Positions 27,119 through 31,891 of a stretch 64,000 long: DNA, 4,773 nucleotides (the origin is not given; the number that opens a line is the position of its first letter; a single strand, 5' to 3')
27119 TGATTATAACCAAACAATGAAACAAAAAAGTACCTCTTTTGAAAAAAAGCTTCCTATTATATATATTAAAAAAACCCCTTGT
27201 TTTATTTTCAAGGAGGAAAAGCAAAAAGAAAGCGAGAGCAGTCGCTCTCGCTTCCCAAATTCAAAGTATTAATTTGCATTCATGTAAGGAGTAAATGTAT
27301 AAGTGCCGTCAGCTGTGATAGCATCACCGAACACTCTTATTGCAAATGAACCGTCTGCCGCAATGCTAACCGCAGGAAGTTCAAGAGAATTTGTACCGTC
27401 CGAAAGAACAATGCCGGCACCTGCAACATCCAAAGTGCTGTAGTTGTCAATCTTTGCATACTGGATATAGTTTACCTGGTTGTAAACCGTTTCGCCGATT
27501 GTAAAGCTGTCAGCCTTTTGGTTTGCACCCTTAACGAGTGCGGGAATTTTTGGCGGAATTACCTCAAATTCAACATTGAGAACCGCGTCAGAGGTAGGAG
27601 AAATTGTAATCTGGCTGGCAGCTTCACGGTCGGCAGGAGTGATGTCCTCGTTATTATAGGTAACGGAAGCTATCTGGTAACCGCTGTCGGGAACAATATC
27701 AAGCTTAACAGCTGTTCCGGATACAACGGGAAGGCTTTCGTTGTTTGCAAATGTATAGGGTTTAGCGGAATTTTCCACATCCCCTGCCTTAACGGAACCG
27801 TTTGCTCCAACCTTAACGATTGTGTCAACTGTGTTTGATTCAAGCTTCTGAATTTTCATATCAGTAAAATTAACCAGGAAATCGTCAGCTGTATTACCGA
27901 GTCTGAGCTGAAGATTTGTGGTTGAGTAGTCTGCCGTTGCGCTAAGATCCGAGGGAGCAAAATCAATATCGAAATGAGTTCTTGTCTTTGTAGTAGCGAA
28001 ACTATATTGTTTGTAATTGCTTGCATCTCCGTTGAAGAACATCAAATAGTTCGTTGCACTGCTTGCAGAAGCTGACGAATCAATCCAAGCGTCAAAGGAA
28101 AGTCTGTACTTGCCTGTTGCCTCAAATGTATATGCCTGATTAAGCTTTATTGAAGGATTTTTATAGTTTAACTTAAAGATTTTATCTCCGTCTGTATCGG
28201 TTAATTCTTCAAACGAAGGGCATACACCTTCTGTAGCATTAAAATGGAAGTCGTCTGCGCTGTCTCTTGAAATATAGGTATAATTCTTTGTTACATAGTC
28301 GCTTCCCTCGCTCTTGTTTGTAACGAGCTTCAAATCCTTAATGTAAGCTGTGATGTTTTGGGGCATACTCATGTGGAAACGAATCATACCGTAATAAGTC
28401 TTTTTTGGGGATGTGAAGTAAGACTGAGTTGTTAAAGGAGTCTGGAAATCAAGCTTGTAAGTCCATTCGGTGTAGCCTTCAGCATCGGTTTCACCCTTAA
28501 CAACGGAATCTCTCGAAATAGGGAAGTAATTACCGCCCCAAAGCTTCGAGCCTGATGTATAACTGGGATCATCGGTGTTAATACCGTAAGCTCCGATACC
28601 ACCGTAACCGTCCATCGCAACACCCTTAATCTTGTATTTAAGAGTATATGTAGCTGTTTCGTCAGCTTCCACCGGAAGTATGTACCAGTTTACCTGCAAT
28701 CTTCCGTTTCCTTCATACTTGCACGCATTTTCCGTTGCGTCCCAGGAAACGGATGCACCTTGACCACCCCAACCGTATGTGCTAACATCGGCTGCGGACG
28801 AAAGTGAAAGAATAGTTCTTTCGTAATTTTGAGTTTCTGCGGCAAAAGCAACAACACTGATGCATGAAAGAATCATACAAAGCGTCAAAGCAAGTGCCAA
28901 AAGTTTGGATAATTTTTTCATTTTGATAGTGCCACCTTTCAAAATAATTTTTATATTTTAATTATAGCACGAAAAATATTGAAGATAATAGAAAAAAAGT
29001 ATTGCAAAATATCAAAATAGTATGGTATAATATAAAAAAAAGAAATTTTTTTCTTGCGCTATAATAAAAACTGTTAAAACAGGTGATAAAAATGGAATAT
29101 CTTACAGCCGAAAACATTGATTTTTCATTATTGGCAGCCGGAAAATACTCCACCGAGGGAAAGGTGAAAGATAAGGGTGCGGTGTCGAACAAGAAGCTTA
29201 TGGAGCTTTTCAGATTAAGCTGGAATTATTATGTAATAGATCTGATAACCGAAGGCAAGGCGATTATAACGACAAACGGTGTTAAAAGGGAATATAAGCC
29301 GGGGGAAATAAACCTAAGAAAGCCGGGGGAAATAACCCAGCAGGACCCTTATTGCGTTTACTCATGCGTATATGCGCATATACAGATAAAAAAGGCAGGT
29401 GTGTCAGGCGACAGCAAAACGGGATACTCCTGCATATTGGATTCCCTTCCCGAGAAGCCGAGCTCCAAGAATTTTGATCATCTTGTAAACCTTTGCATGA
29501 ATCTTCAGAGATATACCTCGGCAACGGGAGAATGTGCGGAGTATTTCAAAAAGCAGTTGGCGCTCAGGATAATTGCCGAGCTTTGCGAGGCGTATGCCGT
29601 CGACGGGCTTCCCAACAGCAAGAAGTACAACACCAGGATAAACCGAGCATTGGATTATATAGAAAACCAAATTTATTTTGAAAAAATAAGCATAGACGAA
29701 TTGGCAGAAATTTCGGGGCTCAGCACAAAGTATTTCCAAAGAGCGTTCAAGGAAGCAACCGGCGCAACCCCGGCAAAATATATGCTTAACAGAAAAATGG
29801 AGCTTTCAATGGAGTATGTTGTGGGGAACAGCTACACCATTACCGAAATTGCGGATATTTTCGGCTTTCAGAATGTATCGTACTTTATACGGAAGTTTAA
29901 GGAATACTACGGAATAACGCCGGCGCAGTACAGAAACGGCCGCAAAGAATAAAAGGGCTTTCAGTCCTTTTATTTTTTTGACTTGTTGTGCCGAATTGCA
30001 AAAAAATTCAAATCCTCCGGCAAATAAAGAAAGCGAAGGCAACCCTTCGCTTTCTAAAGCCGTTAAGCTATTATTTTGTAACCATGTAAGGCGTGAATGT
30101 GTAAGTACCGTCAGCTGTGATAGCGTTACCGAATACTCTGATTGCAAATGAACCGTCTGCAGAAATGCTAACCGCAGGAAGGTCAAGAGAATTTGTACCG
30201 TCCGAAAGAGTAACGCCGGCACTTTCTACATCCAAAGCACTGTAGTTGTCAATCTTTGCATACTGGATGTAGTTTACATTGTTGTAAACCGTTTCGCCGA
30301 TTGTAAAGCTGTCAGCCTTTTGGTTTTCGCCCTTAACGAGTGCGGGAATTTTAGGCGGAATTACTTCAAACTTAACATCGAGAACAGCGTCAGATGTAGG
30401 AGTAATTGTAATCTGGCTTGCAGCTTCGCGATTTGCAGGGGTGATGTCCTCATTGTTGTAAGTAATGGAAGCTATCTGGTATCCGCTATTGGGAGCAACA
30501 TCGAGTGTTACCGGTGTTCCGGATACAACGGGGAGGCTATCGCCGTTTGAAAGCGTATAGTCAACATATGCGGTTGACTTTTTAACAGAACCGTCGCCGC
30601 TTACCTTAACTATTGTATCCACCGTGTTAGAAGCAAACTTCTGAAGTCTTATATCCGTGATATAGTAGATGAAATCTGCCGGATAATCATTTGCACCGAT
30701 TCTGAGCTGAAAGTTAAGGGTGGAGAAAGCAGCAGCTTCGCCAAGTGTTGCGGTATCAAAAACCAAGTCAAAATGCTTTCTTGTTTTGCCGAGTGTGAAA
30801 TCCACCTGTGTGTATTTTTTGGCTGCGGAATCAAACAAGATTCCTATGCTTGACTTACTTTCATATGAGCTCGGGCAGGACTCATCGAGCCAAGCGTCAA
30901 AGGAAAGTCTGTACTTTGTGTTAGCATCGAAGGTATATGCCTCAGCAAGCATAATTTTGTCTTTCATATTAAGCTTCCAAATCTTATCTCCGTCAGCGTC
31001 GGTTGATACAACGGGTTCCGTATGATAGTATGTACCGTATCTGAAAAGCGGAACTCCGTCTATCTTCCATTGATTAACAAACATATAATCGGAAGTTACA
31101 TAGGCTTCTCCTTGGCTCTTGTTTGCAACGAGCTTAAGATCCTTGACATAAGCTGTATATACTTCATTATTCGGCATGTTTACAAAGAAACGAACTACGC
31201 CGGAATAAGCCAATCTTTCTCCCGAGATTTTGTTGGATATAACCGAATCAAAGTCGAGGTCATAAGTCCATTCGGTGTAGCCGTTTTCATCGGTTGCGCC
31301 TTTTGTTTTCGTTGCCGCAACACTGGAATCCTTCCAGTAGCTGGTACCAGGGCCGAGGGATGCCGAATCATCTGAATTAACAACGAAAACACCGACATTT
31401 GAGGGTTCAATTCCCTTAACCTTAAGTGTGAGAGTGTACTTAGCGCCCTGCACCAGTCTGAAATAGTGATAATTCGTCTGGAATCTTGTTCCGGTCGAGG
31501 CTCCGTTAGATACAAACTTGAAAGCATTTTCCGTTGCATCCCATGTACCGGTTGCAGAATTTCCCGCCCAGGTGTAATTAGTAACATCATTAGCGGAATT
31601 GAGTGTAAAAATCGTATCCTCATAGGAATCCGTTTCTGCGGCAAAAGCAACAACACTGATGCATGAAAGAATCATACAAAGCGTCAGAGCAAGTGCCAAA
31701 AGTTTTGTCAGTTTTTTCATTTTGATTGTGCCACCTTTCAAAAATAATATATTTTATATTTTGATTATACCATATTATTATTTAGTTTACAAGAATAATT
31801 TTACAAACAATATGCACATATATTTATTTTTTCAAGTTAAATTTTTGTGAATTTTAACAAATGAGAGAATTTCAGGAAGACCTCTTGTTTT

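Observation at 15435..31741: Locus of secreted/cell-surface proteins built from two unrecognised shared domains, including a 2909-aa SLH-anchored giant, with an embedded AraC regulator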

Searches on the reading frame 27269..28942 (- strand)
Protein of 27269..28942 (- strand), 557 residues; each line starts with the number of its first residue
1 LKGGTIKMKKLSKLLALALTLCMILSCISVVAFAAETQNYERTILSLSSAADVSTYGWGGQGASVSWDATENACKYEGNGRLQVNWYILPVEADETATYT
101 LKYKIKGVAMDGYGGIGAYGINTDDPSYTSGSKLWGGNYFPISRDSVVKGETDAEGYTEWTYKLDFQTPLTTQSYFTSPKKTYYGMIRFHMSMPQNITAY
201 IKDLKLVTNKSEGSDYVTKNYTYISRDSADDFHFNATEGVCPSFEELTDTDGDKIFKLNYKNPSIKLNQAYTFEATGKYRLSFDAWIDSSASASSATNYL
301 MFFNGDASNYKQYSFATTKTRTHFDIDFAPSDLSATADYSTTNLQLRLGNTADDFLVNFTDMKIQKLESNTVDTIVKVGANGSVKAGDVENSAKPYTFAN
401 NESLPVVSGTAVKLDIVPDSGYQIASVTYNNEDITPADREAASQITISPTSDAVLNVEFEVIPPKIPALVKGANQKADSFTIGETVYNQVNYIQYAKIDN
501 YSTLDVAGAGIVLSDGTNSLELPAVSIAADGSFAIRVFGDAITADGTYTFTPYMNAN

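Call 8: search_protein_families(library=pfam, proteins=[window:27269-28942:-], max_evalue=0.1)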
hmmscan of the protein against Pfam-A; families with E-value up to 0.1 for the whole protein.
window:27269-28942:- (557 aa): 1 family
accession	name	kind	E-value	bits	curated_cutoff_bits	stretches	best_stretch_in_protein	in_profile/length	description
PF18998.6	Flg_new_2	-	0.032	14.6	23.6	1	406-462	19-72/73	Divergent InlB B-repeat domain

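Call 12: search_protein_families(library=ncbifam, proteins=[window:27269-28942:-], max_evalue=0.1)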
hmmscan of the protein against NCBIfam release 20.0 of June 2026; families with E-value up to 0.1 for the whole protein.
window:27269-28942:- (557 aa): 1 family
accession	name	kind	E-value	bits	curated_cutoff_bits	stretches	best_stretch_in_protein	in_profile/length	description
NF053819.1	EF0750_LPXTG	subfamily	0.034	14.6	47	1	8-42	1-34/105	EF2685/EF0750 family sortase-dependent surface protein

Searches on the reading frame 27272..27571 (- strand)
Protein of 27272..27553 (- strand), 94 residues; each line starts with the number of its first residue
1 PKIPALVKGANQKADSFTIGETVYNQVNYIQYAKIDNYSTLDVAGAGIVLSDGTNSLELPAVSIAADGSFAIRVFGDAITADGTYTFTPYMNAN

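Call 22: find_homologous_proteins(query=A2, max_evalue=0.01)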
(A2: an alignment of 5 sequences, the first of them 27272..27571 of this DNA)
Query A2 (5 sequences) (100 aa, profile of the alignment): 2 proteins with E <= 0.01 among 561 candidates.
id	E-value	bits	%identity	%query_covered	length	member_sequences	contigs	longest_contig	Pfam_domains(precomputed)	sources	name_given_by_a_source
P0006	1.7e-41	158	90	87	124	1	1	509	PF00216.27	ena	-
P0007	8.2e-22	95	55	67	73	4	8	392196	-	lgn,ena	-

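Call 25: find_encoding_contigs(protein=P0007, flank=10000, max_places=3)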
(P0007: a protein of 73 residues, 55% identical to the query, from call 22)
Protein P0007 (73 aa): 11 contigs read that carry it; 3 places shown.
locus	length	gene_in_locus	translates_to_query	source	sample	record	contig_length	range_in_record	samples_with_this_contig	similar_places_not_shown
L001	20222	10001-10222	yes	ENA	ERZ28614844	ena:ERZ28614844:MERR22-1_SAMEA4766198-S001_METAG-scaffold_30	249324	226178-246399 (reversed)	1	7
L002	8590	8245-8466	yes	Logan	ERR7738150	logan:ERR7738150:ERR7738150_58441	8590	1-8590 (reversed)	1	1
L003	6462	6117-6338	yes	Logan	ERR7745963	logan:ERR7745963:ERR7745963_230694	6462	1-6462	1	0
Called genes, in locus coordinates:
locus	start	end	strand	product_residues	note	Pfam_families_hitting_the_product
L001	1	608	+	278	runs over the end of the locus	-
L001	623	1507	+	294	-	PF07883:Cupin_2, PF02311:AraC_binding, PF12833:HTH_18, PF00165:HTH_AraC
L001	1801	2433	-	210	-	PF02589:LUD_dom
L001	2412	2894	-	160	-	PF04892:VanZ-LLP1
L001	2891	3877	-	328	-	PF00483:NTP_transferase, PF12804:NTP_transf_3 (weak), PF22640:ManC_GMP_beta-helix (weak)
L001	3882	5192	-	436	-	PF00171:Aldedh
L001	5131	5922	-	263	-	PF00696:AA_kinase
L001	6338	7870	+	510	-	PF00474:SSF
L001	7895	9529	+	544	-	PF00501:AMP-binding, PF13193:AMP-binding_C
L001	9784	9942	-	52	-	PF20076:DUF6472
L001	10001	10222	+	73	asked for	-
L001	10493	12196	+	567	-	PF18998:Flg_new_2 (weak)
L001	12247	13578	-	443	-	PF01554:MatE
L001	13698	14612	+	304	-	PF00126:HTH_1, PF12849:PBP_like_2, PF03466:LysR_substrate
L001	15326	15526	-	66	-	-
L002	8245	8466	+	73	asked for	-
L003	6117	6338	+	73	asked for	-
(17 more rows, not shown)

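Call 40: find_homologous_proteins(query=A3, max_evalue=0.1)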
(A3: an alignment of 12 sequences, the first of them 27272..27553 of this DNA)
Query A3 (12 sequences) (94 aa, profile of the alignment): 4 proteins with E <= 0.1 among 1026 candidates.
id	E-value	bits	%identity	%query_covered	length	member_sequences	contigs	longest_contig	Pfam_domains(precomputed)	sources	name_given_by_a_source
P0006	1.2e-27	114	90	93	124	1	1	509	PF00216.27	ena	-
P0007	1.1e-20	91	55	71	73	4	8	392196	-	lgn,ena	-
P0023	2.7e-15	74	-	-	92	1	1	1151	-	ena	-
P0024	2.1e-12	65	-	-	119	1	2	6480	-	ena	-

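Call 47: find_related_loci(query=A2, collection=genome_contigs, flank=10000)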
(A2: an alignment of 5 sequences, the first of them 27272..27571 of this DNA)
Query A2 (100 aa) in genome_contigs; peptide patterns used: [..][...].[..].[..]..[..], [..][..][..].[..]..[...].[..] (x = any residue, [..] = any of these).
42 stretches matched a pattern; 3 encode a relative of the query (tblastn E <= 1e-3); 3 distinct loci.
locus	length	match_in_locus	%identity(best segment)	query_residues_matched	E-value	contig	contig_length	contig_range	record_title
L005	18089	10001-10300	54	1-100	4e-33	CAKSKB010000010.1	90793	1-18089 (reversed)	MAG: uncultured Clostridia bacterium isolate REFINED_METABAT215_TOP10_CONTIGS_1500_ASSEMBLY_K77_MERGED__Hadza_MoBio_hadz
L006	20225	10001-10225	33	28-97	8e-7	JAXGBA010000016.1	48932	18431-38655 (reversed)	MAG: Clostridia bacterium isolate CON6 bin1 ctg000026638, whole genome shotgun sequence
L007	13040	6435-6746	29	2-97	2e-5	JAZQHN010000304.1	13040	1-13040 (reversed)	MAG: Clostridia bacterium isolate T1900044627_TS20190093.MAGScoT_cleanbin_000049 SGB_961_k141_123192, whole genome shotg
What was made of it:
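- Tried and rejected: The smaller alignment worked (call 47).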

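Call 52: predict_structure(alignment_id=A4)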
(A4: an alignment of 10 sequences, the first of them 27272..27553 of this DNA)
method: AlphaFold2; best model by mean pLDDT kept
length: 94 residues; sequences in the alignment: 10
mean_pLDDT: 77.0   pTM: 0.63
mean pLDDT of the five models: 77.0, 70.7, 58.2, 46.5, 40.8
residues with pLDDT >= 90: 5; 70-90: 61; 50-70: 28; < 50: 0
segments of 3 or more residues with pLDDT < 50: none
pLDDT, mean of each block of 10 residues (from residue 1): 74 64 66 84 87 86 85 67 75 86
secondary structure, 60 per line:
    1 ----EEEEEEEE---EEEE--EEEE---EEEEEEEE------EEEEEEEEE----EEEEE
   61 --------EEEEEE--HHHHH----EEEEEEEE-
elements in order: E5-12 E16-19 E22-25 E29-36 E43-51 E56-60 E69-74 H77-81 E86-93
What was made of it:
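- On Fibronectin type III / Ig-like domain (C-terminal module): The model has pLDDT 77 and pTM 0.63 (call 52).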

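Call 56: search_protein_families(library=pfam, proteins=[window:27272-27553:-], max_evalue=5)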
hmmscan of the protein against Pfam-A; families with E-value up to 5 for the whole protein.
window:27272-27553:- (94 aa): 0 families

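Call 93: search_solved_structures(query=A3, max_evalue=10)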
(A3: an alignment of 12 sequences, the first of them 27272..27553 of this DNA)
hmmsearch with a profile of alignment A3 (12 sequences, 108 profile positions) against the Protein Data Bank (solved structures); distinct sequences matched with E-value up to 10: 5.
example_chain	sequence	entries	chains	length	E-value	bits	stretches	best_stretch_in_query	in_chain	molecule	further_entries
1wcz_A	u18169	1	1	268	0.035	17.4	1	13-84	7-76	Glutamyl endopeptidase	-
1qy6_A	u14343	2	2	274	0.035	17.3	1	13-84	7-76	serine protease | V8 protease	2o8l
6as3_A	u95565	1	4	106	0.99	12.7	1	66-79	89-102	NHis AcrE1 protein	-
1vg0_A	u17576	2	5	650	1.3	12.3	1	12-73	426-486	Rab proteins geranylgeranyltransferase component A 1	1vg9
1ltx_R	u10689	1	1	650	1.4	12.2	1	12-73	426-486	Rab Escort Protein 1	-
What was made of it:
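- On Fibronectin type III / Ig-like domain (C-terminal module): The profile against PDB gives only chance-level hits (call 93).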

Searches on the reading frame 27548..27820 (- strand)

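Call 56: search_protein_families(library=pfam, proteins=[window:27548-27820:-], max_evalue=5)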
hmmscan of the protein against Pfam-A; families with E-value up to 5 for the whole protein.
window:27548-27820:- (91 aa): 3 families
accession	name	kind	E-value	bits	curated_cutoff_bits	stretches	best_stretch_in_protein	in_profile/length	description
PF18998.6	Flg_new_2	-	0.00081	19.8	23.6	1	31-88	18-72/73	Divergent InlB B-repeat domain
PF16383.10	DUF4992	-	0.014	15.6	29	1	4-74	74-143/183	Domain of unknown function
PF08931.15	Caudo_bapla_RBP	-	0.09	13.2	26.7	1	17-62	44-92/101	Lactophage receptor-binding protein C-terminal head domain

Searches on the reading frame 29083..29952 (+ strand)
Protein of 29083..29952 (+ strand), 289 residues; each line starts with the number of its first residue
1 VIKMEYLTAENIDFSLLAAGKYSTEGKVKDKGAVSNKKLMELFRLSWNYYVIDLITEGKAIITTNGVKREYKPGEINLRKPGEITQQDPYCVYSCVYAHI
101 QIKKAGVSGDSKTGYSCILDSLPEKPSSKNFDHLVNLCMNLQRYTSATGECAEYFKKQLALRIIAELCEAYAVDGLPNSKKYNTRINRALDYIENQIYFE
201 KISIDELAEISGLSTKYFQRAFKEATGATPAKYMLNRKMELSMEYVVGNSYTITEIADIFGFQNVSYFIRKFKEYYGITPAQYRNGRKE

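Call 8: search_protein_families(library=pfam, proteins=[window:29083-29952:+], max_evalue=0.1)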
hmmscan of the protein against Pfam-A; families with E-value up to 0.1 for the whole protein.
window:29083-29952:+ (289 aa): 4 families
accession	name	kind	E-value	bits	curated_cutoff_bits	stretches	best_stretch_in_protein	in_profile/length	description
PF00165.29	HTH_AraC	-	4.3e-21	75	26.6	2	250-285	8-42/42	Bacterial regulatory helix-turn-helix proteins, AraC family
PF12833.13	HTH_18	-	2e-20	73.3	33.6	1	207-285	1-79/80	Helix-turn-helix domain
PF21621.3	MPI_cupin_dom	-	0.0078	16.6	27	0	77-119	17-59/79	Mannose-6-phosphate isomerase, cupin domain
PF18255.9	SAM_DprA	-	0.014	15.8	26.2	0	183-214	16-45/62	DNA processing protein A sterile alpha motif domain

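Call 12: search_protein_families(library=ncbifam, proteins=[window:29083-29952:+], max_evalue=0.1)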
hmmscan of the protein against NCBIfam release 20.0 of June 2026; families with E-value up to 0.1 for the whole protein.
window:29083-29952:+ (289 aa): 36 families (the best 25 are shown)
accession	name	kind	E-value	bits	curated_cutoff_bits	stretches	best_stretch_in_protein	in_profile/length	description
NF047788.1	TransRegPocR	equivalog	2.3e-18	66.5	500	1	153-287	158-291/296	transcriptional regulator PocR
NF006902.0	PRK09393.1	equivalog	3.4e-17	62.6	425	1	179-286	215-321/327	transcriptional regulator FtrA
NF047455.1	TF_Staph_AryK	equivalog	9.8e-17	60.4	850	1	178-288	151-260/759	transcriptional regulator AryK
TIGR04094.1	adjacent_YSIRK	equivalog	1.9e-16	60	200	1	179-284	280-383/383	YSIRK-targeted surface antigen transcriptional regulator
NF007860.0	PRK10572.1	equivalog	1.8e-15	56.6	208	1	132-288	134-286/292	arabinose operon transcriptional regulator AraC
NF049932.1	TranspRegBtr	equivalog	3.1e-15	55.7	900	1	130-288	111-267/531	bacillibactin transport transcriptional regulator Btr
NF052534.1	RzbtTranRegRhrA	equivalog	5.1e-14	52.2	500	1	177-285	200-309/312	rhizobactin biosynthesis transcriptional regulator RhrA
NF007243.0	PRK09685.1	equivalog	7.3e-14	51.9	199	1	48-285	73-300/303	transcriptional regulator FeaR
NF010028.0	PRK13503.1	equivalog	7.6e-13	48.5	288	1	155-288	145-274/278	HTH-type transcriptional activator RhaS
NF008564.0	PRK11511.1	equivalog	1.6e-11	44.5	202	1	185-284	10-108/127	MDR efflux pump AcrAB transcriptional activator MarA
NF012198.0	MarA_TF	equivalog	3.2e-11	43.5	250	1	185-284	10-108/124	MDR efflux pump AcrAB transcriptional activator MarA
NF007584.0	PRK10219.1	equivalog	6.2e-11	42.6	174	1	186-285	7-105/107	superoxide response transcriptional regulator SoxS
NF050186.1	TransRegGliRPseudo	equivalog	1.8e-10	40.7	570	2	238-287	288-337/338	AraC family transcriptional regulator GliR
NF012228.1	RobA_TF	equivalog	3.2e-10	40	380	1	189-286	8-104/286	MDR efflux pump AcrAB transcriptional activator RobA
NF012144.2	ramA_TF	equivalog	7e-10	39.3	180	1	186-285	7-105/108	RamA family antibiotic efflux transcriptional regulator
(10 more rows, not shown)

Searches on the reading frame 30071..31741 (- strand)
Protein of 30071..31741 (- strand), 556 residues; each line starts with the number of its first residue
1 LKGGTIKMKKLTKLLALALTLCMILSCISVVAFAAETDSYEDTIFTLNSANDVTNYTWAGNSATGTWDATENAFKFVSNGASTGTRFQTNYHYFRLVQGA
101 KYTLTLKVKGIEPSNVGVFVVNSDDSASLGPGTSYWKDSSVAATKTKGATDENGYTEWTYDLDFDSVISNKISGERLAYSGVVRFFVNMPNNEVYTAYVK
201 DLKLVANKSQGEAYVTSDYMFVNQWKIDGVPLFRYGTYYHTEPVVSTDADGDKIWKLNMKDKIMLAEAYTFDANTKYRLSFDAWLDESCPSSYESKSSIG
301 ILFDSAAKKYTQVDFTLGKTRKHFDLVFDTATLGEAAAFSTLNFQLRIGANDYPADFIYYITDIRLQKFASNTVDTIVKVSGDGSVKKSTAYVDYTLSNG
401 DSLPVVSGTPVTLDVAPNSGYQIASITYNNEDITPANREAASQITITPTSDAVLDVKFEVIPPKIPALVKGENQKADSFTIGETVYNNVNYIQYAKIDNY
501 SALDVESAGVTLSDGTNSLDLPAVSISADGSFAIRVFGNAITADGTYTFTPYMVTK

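Call 8: search_protein_families(library=pfam, proteins=[window:30071-31741:-], max_evalue=0.1)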
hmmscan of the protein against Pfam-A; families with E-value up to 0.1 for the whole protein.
window:30071-31741:- (556 aa): 1 family
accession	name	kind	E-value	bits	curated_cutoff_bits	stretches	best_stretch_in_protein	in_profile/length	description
PF18998.6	Flg_new_2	-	0.0048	17.3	23.6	1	403-461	18-72/73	Divergent InlB B-repeat domain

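Call 12: search_protein_families(library=ncbifam, proteins=[window:30071-31741:-], max_evalue=0.1)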
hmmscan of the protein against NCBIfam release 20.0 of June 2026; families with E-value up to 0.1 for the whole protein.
window:30071-31741:- (556 aa): 1 family
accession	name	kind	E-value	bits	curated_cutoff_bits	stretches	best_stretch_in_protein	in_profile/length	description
NF053819.1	EF0750_LPXTG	subfamily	0.096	13.2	47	0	8-42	1-34/105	EF2685/EF0750 family sortase-dependent surface protein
